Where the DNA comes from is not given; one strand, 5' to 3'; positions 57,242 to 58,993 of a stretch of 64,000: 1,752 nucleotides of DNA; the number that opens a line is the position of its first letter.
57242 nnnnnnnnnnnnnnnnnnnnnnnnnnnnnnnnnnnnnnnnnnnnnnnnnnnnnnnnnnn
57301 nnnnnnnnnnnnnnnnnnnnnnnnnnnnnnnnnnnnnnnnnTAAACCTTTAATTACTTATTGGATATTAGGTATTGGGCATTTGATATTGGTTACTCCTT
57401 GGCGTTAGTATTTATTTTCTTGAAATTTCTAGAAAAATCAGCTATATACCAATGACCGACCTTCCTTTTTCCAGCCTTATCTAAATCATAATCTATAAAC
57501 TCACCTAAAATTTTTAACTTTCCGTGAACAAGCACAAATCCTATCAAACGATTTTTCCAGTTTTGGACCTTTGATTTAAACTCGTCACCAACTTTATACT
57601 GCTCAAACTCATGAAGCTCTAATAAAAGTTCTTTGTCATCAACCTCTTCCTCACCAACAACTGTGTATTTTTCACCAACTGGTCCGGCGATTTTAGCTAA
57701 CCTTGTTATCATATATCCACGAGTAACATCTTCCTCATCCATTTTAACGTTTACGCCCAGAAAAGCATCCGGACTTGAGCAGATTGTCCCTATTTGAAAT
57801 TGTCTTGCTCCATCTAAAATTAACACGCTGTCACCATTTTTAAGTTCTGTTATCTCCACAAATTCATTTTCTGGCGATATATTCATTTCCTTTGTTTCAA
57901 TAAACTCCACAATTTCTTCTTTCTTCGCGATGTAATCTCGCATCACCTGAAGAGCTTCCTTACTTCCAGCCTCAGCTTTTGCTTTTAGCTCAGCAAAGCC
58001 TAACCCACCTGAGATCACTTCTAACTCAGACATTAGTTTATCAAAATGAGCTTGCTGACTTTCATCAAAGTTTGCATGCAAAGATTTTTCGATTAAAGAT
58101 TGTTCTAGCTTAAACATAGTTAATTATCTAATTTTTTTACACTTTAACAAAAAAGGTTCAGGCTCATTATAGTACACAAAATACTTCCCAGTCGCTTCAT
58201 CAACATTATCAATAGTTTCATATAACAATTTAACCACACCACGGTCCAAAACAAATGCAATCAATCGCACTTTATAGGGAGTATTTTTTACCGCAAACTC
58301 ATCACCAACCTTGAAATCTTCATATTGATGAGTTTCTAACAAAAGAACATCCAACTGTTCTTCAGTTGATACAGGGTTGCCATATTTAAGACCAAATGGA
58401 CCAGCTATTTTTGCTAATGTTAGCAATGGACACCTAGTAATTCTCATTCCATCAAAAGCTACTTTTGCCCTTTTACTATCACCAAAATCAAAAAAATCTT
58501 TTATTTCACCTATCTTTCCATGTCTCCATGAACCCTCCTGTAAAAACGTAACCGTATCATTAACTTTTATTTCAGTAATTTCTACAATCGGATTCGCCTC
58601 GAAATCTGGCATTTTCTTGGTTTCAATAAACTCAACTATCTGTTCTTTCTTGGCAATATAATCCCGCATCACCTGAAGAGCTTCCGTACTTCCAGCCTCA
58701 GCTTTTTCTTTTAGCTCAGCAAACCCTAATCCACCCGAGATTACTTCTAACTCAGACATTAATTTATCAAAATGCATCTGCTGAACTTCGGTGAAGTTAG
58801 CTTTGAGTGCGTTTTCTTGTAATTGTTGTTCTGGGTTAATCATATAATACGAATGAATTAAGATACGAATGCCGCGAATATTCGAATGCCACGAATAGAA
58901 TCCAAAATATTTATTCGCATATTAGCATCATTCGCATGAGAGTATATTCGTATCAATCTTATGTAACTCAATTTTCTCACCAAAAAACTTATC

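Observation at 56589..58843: Second locus of the modular paralog family (three members) next to murI and rseP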

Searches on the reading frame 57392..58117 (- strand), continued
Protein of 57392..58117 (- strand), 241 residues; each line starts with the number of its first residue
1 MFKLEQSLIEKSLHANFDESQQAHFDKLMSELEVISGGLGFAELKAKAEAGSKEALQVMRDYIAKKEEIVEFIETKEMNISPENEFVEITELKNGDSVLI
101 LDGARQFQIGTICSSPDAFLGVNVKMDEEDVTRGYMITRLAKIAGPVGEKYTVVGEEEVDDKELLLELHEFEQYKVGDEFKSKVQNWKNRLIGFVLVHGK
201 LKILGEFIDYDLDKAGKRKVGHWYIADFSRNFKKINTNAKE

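Call 59: search_protein_families(library=phrogs, proteins=[window:57392-58117:-, P0015, P0017, P0025, P0043], max_evalue=0.01)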
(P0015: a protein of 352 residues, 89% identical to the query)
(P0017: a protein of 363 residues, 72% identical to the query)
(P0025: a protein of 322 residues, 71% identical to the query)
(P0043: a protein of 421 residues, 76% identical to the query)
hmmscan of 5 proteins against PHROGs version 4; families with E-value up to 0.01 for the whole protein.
window:57392-58117:- (241 aa): 0 families

P0015 (352 aa): 0 families

P0017 (363 aa): 0 families

P0025 (322 aa): 0 families

P0043 (421 aa): 0 families

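Call 60: search_protein_families(library=padloc, proteins=[window:57392-58117:-, P0015, P0017, P0025, P0043], max_evalue=0.01)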
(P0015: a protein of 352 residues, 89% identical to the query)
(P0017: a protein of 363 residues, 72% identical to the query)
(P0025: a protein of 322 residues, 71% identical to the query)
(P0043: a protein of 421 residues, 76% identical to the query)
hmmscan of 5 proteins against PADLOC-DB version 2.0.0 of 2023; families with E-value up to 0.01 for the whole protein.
window:57392-58117:- (241 aa): 0 families

P0015 (352 aa): 0 families

P0017 (363 aa): 0 families

P0025 (322 aa): 0 families

P0043 (421 aa): 0 families

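Call 71: fold_search(model_id=the predicted structure, library=viral)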
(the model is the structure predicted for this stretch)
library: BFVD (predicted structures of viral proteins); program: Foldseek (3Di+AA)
matches with E <= 10: 1150; with E <= 0.001: 2
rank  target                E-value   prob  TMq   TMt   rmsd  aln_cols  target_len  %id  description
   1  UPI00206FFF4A         3.4e-04  1.00  0.22  0.21  13.5       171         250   13  (no name look-up for this kind of identifier)
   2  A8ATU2                7.9e-04  0.99  0.19  0.31  12.7       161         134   15  (no name in the UniProt tables at hand)
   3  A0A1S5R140            1.2e-03  0.99  0.21  0.24  15.2       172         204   17  Uncharacterized protein [Pseudomonas phage phiPMW]
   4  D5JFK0                1.5e-03  0.99  0.24  0.22  16.5       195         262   11  Uncharacterized protein [Klebsiella phage KP15]
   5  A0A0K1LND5            1.8e-03  0.99  0.19  0.32  14.0       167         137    8  KOW domain-containing protein [Citrobacter phage Merlin]
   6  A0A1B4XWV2            2.1e-03  0.82  0.21  0.12  22.6       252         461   13  Uncharacterized protein [Tenacibaculum phage pT24]
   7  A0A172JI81            2.2e-03  0.97  0.19  0.24  12.3       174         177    9  Uncharacterized protein [Bacillus phage AR9]
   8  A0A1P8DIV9            3.1e-03  0.97  0.21  0.10  23.0       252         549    8  (no name in the UniProt tables at hand)
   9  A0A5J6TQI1            3.3e-03  0.97  0.21  0.13  15.9       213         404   10  (no name in the UniProt tables at hand)
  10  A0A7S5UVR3            4.4e-03  0.38  0.17  0.15  18.2       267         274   10  (no name in the UniProt tables at hand)
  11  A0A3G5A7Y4            4.7e-03  0.99  0.20  0.36  13.9       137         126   19  Uncharacterized protein [Hyperionvirus sp.]
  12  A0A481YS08            5.2e-03  0.96  0.20  0.13  18.0       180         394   11  SprT-like family protein [Marseillevirus LCMAC101]
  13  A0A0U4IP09            6.6e-03  0.98  0.19  0.35  14.6       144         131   12  Uncharacterized protein [Arthrobacter phage Salgado]
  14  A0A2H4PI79            6.6e-03  0.91  0.22  0.29  19.4       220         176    8  Uncharacterized protein [Streptomyces phage WRightOn]
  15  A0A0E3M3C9            7.0e-03  1.00  0.20  0.58   2.7        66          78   15  Uncharacterized protein [Bacillus phage Stahl]
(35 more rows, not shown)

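Call 75: find_encoding_contigs(protein=P0012, flank=8000, max_places=1)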
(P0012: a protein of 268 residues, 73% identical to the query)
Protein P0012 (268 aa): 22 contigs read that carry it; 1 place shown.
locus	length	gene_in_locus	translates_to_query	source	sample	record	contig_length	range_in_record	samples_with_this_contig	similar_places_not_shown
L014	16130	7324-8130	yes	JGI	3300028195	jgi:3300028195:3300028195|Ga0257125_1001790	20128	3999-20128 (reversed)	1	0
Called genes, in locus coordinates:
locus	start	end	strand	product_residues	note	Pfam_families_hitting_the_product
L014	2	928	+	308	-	?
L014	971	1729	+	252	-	PF01145:Band_7, PF13421:Band_7_1 (weak)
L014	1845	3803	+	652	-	PF03717:PBP_dimer, PF00905:Transpeptidase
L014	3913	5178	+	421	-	-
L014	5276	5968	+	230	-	-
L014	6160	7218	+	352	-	-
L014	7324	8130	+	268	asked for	-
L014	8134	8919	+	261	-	-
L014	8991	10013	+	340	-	PF08245:Mur_ligase_M, PF02875:Mur_ligase_C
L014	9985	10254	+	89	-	PF02875:Mur_ligase_C (weak)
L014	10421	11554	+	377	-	-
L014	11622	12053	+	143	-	-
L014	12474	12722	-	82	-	PF01541:GIY-YIG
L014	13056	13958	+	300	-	-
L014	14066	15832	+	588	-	PF04851:ResIII, PF00270:DEAD, PF00271:Helicase_C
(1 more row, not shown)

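Call 76: find_encoding_contigs(protein=P0010, flank=8000, max_places=1)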
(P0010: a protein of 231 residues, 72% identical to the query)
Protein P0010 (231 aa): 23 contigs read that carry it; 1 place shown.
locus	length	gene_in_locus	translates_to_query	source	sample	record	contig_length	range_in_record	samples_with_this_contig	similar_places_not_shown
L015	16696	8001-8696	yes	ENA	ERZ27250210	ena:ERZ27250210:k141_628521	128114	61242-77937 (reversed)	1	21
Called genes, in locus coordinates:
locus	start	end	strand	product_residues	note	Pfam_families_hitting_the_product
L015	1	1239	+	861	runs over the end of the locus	PF07728:AAA_5 (faint), PF13238:AAA_18 (weak)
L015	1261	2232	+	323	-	-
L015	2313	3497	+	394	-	PF00579:tRNA-synt_1b, PF22421:SYY_C-terminal, PF01479:S4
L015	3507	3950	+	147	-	-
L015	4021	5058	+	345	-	-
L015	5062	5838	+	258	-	-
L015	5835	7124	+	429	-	PF24807:WD40_CDC20-Fz (faint), PF23409:Beta-prop_EML (faint), PF24796:WDR55 (faint), PF25171:Beta-prop_WDR36-Utp21_1st (faint), PF25172:Beta-prop_WDR3_2nd (faint), PF25173:Beta-prop_WDR3_1st (faint), PF25175:Beta-prop_WDR5 (faint)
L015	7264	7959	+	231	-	-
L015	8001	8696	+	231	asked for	-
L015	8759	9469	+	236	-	-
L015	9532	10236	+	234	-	-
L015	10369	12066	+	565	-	PF03485:Arg_tRNA_synt_N, PF00750:tRNA-synt_1d, PF05746:DALR_1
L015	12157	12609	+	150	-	PF04519:Bactofilin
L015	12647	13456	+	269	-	PF00781:DAGK_cat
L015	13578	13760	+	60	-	PF13459:Fer4_15, PF13370:Fer4_13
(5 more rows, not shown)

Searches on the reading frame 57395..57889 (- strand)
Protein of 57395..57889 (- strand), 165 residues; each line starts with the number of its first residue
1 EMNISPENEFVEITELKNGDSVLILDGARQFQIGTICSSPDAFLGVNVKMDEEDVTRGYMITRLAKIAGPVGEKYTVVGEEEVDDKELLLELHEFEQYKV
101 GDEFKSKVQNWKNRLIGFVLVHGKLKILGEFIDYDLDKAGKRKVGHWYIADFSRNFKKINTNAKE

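Call 83: find_homologous_proteins(query=window:57395-57889:-, max_evalue=0.01)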
Query window:57395-57889:- (165 aa): 3 proteins with E <= 0.01 among 36 candidates.
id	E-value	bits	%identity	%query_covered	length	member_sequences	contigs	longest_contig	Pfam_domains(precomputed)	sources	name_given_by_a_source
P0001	6.9e-104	363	100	100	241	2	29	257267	-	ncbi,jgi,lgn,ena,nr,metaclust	ncbi:hypothetical protein HN858_02290 [Candidatus Falkowbacteria bacterium]|jgi:hypothetical protein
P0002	2.2e-21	94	44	97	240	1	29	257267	-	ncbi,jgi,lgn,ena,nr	ncbi:hypothetical protein HN858_02295 [Candidatus Falkowbacteria bacterium]|jgi:hypothetical protein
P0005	5.0e-6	44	45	45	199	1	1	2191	-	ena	-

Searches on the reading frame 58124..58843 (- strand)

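Call 4: search_protein_families(library=pfam, proteins=[window:58124-58843:-], max_evalue=1)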
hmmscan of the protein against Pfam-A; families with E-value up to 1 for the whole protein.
window:58124-58843:- (239 aa): 1 family
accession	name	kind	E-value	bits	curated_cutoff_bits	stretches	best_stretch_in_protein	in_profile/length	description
PF24204.1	DUF7428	-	0.7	10.1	27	1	74-98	9-34/55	Domain of unknown function (DUF7428)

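Call 6: search_protein_families(library=ncbifam, proteins=[window:58124-58843:-], max_evalue=1)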
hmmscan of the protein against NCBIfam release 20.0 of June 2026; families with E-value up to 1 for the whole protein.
window:58124-58843:- (239 aa): 2 families
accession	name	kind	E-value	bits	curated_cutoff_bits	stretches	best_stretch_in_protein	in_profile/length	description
NF009152.0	PRK12497.2-4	equivalog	0.004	17.2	111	1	61-101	42-81/114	YraN family protein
NF010209.0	PRK13676.1-1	equivalog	0.27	12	130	1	45-88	29-71/113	YlbF/YmcA family competence regulator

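Call 59: search_protein_families(library=phrogs, proteins=[window:58124-58843:-], max_evalue=0.01)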
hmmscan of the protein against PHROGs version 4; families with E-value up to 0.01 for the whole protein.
window:58124-58843:- (239 aa): 0 families

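Call 60: search_protein_families(library=padloc, proteins=[window:58124-58843:-], max_evalue=0.01)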
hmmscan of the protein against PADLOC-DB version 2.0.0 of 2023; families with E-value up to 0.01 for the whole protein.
window:58124-58843:- (239 aa): 0 families
